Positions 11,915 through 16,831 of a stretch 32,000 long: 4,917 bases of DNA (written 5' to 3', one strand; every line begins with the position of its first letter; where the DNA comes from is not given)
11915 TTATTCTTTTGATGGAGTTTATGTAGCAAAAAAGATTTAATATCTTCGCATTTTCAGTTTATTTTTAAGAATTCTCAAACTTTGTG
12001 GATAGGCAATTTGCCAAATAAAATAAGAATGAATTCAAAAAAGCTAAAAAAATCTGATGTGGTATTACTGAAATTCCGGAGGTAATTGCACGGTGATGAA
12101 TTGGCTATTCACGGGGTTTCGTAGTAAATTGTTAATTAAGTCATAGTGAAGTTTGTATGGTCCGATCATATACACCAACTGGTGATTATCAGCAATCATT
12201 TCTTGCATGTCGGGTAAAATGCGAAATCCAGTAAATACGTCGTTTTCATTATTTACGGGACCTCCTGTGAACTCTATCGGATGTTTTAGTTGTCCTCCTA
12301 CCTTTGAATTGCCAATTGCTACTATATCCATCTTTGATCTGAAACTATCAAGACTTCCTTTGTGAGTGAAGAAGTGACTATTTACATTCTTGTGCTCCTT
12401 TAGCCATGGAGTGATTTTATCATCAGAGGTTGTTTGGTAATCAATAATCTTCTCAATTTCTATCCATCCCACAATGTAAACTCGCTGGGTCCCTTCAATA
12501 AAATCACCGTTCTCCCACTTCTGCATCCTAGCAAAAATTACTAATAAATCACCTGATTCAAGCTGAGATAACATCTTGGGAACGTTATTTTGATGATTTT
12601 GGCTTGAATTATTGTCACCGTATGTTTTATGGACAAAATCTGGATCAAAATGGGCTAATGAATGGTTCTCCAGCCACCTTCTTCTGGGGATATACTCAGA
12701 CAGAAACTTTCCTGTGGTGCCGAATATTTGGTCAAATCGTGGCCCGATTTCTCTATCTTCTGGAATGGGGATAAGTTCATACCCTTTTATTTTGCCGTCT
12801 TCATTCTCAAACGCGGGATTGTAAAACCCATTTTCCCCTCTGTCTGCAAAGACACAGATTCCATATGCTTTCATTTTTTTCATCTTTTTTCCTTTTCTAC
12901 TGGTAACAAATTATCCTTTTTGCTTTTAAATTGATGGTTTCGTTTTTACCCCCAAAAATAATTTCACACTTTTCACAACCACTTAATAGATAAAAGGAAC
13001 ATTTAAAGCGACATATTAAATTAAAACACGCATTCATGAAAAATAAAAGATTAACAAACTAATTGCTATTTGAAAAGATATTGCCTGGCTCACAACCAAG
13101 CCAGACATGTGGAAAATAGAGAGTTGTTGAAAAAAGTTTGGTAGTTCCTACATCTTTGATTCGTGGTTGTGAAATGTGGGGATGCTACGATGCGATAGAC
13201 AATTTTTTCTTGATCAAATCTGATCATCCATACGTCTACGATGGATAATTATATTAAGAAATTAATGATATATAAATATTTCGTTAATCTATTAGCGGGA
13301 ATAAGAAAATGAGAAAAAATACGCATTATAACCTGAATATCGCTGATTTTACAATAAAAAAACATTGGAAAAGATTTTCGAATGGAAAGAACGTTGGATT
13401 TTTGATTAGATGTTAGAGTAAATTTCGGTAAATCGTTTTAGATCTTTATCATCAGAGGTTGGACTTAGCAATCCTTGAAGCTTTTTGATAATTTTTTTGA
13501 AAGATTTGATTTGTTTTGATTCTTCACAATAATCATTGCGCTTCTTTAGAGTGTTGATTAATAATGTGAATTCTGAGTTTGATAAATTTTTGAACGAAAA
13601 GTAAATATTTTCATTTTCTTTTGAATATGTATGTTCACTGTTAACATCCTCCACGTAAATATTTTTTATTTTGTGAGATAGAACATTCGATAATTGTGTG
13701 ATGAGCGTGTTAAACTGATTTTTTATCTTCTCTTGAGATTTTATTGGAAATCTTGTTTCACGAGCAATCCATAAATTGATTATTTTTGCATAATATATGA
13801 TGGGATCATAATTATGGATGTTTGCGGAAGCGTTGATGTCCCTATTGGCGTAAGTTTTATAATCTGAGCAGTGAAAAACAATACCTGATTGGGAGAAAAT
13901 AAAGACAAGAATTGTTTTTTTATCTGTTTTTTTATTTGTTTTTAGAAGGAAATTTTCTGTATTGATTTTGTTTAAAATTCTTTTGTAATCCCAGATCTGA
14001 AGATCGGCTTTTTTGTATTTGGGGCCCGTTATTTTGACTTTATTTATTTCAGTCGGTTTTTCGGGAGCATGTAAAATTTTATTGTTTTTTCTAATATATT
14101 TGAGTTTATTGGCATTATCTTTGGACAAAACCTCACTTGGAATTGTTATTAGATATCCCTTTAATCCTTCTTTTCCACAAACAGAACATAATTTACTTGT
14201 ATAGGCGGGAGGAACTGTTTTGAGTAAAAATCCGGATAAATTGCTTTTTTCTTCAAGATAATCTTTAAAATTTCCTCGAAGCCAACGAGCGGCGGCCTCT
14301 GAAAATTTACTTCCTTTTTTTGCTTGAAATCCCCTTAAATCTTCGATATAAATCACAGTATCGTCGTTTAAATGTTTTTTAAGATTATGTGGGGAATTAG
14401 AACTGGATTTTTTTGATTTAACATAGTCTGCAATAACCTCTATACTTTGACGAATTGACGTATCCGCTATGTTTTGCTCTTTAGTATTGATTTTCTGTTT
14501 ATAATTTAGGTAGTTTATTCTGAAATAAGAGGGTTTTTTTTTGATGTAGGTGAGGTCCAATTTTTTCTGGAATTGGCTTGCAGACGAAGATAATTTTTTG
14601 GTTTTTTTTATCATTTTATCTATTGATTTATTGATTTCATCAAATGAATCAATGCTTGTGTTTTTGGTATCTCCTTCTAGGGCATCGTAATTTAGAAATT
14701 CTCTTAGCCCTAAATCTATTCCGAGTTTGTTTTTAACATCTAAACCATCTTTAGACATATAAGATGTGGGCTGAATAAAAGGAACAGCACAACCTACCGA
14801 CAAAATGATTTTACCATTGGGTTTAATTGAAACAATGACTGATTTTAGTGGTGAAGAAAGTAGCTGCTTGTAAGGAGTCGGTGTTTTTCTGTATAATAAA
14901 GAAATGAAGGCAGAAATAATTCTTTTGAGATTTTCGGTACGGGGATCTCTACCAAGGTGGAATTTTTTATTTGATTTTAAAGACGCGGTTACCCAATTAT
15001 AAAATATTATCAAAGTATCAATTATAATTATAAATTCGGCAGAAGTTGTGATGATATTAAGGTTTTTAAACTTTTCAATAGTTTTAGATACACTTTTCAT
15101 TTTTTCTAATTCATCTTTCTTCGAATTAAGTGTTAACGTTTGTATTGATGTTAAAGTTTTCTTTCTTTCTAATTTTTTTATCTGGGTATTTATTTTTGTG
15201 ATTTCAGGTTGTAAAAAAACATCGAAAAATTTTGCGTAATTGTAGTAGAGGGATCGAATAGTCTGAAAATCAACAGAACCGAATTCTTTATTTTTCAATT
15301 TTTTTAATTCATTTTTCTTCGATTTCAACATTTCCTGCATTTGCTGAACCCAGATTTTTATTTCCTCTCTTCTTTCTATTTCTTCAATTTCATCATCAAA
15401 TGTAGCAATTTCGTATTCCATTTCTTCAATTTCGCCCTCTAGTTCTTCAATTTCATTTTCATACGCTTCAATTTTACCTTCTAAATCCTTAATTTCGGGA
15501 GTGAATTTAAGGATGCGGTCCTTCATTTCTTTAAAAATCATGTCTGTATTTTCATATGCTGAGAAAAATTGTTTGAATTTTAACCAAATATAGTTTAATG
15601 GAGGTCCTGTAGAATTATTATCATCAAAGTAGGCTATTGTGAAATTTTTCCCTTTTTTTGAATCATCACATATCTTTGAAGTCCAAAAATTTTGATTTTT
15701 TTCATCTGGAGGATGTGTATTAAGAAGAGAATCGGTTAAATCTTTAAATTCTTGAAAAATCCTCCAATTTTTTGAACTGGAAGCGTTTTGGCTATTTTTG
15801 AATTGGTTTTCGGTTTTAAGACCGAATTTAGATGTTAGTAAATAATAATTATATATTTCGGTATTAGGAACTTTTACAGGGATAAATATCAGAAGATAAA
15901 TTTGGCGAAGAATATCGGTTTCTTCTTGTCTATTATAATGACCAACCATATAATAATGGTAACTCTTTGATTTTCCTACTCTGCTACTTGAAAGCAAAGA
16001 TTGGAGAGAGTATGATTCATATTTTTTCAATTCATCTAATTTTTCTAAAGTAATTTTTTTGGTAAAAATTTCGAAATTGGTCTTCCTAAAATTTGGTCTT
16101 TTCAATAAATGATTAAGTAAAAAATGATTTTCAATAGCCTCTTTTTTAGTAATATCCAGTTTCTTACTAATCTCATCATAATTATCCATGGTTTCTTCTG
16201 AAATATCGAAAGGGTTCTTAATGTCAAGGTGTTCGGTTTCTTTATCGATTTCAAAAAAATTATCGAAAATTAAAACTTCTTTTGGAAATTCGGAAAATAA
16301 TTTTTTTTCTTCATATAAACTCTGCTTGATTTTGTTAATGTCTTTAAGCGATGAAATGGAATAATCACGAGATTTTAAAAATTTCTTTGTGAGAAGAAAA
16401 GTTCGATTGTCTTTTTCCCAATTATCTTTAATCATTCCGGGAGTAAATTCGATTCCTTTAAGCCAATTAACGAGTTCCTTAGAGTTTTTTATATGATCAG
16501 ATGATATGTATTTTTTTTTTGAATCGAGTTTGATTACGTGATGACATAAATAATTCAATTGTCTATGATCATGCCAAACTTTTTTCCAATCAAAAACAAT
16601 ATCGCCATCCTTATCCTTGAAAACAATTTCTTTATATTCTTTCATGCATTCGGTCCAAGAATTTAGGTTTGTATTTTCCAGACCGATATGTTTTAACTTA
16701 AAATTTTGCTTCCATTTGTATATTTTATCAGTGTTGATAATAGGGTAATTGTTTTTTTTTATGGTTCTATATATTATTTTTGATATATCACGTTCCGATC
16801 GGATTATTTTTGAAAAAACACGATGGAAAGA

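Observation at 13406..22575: Co-directional four-gene cassette (108 aa, ~760 aa, 61 aa, 2,090 aa) as a candidate undescribed system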

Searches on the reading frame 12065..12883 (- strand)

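Call 4: search_protein_families(library=pfam, proteins=[window:12065-12883:-], max_evalue=0.1)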
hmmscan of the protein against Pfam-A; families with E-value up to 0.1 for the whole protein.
window:12065-12883:- (272 aa): 1 family
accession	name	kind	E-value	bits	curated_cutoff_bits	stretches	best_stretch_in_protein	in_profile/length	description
PF18754.6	Nmad3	-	2.6e-15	57.2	27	1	13-168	9-163/247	Nucleotide modification associated domain 3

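Call 5: search_protein_families(library=ncbifam, proteins=[window:12065-12883:-], max_evalue=0.1)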
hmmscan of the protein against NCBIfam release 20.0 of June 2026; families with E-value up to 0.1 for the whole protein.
window:12065-12883:- (272 aa): 0 families

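Call 16: search_protein_families(library=padloc, proteins=[P0001, P0002, P0004, P0005, P0006], max_evalue=0.1)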
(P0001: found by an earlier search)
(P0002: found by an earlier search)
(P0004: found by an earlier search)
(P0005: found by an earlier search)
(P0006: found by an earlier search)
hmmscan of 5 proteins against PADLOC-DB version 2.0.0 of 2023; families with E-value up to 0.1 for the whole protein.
P0001 (2090 aa): 4 families
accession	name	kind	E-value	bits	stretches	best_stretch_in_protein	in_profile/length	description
PDLC01039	Csx1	-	7.7e-06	23.7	1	1646-1836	151-279/315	found elsewhere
PDLC01691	Cas12f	-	1.2e-05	23.4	1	1616-1836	124-296/332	CAS-V-F; effector__SPE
PDLC03864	LmuB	-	0.049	10.1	1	1378-1519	402-544/657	-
PDLC00504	JetC1|JetC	-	0.092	8.7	1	1389-1532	298-439/1144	DUF3584 domain; MukB-like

P0002 (61 aa): 0 families

P0004 (760 aa): 1 family
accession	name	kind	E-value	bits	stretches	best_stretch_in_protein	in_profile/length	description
PDLC01575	Csm2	-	0.046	12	1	315-375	14-72/98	CAS-III-A; effector_SS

P0005 (108 aa): 0 families

P0006 (272 aa): 0 families

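Call 17: search_protein_families(library=phrogs, proteins=[P0001, P0002, P0004, P0005, P0006], max_evalue=0.1)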
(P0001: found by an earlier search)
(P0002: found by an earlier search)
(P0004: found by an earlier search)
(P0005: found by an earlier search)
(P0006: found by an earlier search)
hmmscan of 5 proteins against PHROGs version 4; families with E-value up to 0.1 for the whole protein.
P0001 (2090 aa): 5 families
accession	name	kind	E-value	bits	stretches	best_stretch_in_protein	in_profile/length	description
phrog_506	-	integration and excision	2.5e-15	57.5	1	1600-1836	142-330/403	transposase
phrog_12300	-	integration and excision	2.4e-09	37.8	1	1768-1835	137-205/286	transposase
phrog_5328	-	unknown function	0.0049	18.3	1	1395-1464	10-80/101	-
phrog_1219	-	tail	0.0052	17.5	1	1377-1449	65-138/233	tail needle protein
phrog_17087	-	unknown function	0.007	17.5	0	1773-1837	33-97/141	-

P0002 (61 aa): 0 families

P0004 (760 aa): 0 families

P0005 (108 aa): 0 families

P0006 (272 aa): 1 family
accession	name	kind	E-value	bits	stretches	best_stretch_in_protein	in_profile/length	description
phrog_34025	-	unknown function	0.0081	16.5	1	71-203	81-204/277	-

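Call 70: search_protein_families(library=pfam, proteins=[L001:4070-5371:+, L001:1603-2277:-, L001:2282-2764:+, L001:1-1511:-], max_evalue=0.01)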
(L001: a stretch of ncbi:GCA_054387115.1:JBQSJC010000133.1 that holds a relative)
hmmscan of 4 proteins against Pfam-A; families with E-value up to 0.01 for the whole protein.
L001:4070-5371:+ (434 aa): 0 families

L001:1603-2277:- (224 aa): 0 families

L001:2282-2764:+ (160 aa): 2 families
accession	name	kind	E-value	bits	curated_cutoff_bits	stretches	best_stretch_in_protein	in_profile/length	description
PF07927.17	HicA_toxin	-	0.00045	20.7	27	1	3-57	8-57/58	HicA toxin of bacterial toxin-antitoxin,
PF02244.21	Propep_M14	-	0.0065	17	22.1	0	23-61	25-60/73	Carboxypeptidase activation peptide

L001:1-1511:- (503 aa): 3 families
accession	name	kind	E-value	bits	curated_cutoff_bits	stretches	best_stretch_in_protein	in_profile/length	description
PF18884.5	TSP3_bac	-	2.3e-07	30.9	25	2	388-408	1-20/22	Bacterial TSP3 repeat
PF08309.17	LVIVD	-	0.00037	20.2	20.2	0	175-199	9-33/42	LVIVD repeat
PF03495.19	Binary_toxB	-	0.00093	19.8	25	1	388-447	2-61/78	Clostridial binary toxin B/anthrax toxin PA Ca-binding domain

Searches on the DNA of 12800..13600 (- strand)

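Call 81: search_rna_families(source=window, start=12800, end=13600, threshold=evalue, max_evalue=1)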
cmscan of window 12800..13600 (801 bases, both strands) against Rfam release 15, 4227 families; matches with E-value up to 1: 0.
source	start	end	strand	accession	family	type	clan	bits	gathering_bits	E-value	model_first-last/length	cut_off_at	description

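Call 102: build_rna_model(alignment_id=A9, structure=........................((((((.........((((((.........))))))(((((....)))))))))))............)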
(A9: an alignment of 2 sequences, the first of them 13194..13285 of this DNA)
Model R1 built from alignment A9 (2 sequences, 92 columns); structure: as given.
model positions 92; base pairs 17; branch points 1; effective number of sequences 1.07; information 0.621 bits per position. Calibrated on 0.2 Mb of random sequence (short: E-values are rough).
structure used (alignment columns):
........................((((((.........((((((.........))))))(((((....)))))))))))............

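Call 103: search_with_rna_model(model_id=R1, sources=[window, L001, L002, L003, L004, L007, L008, L009, L010], max_evalue=10, filters=off)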
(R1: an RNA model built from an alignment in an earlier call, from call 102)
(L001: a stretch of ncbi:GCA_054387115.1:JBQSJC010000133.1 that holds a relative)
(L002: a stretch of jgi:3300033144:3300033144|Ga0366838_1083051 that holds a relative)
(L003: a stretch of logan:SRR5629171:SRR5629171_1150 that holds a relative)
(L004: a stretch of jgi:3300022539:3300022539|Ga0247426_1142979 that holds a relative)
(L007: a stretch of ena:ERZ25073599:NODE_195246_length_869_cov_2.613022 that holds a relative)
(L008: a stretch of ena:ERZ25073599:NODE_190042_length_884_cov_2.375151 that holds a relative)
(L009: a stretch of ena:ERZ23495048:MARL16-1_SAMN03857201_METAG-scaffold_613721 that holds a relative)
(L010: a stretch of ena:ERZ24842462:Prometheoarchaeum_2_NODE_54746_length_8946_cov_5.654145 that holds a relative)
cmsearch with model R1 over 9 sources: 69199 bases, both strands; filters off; matches with E-value up to 10: 13.
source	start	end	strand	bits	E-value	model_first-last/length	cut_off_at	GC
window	13194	13285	-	118.7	4.1e-20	1-92/92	no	0.24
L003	8782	8871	+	111.7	9.6e-19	1-92/92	no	0.26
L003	10940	11002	+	24.6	0.097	1-92/92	no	0.22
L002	2190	2286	+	20.5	0.61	1-92/92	no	0.36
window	17575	17651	+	19.2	1.1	1-92/92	no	0.21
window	25555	25643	+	17.5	2.4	1-92/92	no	0.26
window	27488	27545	+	17.3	2.6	1-92/92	no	0.29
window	26659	26710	+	16.9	3.1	1-92/92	no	0.27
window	30186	30267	-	15.7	5.5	1-92/92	no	0.28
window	17933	18034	-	15.6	5.5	1-92/92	no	0.28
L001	1537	1585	+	14.9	7.7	1-92/92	no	0.27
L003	8657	8742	-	14.5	9.1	1-92/92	no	0.3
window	8369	8441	+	14.4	9.6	1-92/92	no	0.25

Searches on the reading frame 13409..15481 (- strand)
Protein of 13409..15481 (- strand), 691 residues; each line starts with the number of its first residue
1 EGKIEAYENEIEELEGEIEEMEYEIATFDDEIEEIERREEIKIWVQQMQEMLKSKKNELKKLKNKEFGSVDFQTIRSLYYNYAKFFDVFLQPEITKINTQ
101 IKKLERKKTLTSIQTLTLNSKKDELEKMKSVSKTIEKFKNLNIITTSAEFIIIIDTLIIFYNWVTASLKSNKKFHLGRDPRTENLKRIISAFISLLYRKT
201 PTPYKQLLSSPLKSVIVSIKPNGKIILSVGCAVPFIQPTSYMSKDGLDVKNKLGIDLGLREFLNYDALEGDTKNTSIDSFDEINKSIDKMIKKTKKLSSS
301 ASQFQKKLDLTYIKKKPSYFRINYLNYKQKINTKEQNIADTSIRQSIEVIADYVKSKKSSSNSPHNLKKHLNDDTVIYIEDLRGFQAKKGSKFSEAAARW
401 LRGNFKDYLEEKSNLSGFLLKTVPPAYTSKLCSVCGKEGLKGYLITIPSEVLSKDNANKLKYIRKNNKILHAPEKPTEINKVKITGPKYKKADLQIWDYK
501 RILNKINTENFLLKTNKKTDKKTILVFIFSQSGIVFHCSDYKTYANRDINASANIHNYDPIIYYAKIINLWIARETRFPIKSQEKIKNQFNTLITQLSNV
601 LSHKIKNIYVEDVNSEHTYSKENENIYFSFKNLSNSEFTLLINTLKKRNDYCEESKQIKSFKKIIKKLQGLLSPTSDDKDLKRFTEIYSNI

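Call 61: search_solved_structures(query=A4, max_evalue=10, show_alignments=2)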
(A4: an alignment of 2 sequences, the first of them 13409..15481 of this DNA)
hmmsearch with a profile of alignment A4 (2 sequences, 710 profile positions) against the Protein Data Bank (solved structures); distinct sequences matched with E-value up to 10: 6.
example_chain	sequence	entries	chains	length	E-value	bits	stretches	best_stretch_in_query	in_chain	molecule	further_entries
9kln_A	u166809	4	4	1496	0.007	17.8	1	412-463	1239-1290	C2c1 CRISPR-Cas endonuclease RuvC-like domain-containing protein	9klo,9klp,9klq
4aef_A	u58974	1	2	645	0.052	15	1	43-114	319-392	NEOPULLULANASE (ALPHA-AMYLASE II)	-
2lxy_A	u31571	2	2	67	0.1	14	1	4-43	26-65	2-mercaptophenol-alpha3C | 4-mercaptophenol-alpha3C protein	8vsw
2mi7_A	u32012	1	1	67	0.15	13.4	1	4-43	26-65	de novo protein a3Y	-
1lq7_A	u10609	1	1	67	0.16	13.4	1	4-43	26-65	Alpha3W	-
1kdd_A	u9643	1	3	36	4.7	8.5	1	11-46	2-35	GCN4 ACID BASE HETERODIMER ACID-d12La16I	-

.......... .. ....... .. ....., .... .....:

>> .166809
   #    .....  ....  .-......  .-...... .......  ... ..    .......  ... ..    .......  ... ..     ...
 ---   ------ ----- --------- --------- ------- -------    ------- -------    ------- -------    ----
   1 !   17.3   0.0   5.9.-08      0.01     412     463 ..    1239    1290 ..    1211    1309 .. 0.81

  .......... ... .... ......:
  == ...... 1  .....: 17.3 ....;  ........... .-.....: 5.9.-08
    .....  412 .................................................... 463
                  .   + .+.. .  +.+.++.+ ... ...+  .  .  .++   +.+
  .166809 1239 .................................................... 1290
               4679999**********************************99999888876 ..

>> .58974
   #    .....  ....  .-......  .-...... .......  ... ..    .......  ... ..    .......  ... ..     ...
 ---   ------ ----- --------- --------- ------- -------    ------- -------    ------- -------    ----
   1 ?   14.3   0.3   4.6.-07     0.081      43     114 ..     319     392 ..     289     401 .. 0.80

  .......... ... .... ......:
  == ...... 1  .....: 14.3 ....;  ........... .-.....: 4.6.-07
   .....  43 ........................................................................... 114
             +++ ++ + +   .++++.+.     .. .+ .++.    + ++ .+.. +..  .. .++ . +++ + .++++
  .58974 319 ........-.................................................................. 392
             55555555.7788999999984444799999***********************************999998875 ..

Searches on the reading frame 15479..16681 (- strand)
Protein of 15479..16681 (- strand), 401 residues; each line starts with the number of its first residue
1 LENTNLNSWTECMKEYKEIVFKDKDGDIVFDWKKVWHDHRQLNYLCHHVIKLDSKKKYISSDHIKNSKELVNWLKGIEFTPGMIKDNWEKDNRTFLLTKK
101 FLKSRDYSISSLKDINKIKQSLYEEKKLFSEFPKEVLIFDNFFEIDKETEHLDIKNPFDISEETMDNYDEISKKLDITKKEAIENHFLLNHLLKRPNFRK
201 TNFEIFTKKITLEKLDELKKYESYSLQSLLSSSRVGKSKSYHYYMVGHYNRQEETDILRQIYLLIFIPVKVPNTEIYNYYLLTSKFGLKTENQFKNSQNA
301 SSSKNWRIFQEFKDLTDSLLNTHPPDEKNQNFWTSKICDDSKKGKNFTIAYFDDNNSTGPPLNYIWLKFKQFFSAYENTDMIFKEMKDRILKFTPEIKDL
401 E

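Call 92: search_solved_structures(query=A8, max_evalue=10)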
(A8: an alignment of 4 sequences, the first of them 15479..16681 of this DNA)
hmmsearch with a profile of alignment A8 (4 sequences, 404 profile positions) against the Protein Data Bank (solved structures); distinct sequences matched with E-value up to 10: 1.
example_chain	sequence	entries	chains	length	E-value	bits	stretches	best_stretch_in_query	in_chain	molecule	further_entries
3bgh_A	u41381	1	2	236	0.12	14.8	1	86-221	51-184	Putative neuraminyllactose-binding hemagglutinin homolog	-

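Call 94: search_protein_families(library=pfam, proteins=[window:15479-16681:-], max_evalue=5)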
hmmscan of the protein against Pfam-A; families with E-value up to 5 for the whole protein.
window:15479-16681:- (401 aa): 0 families
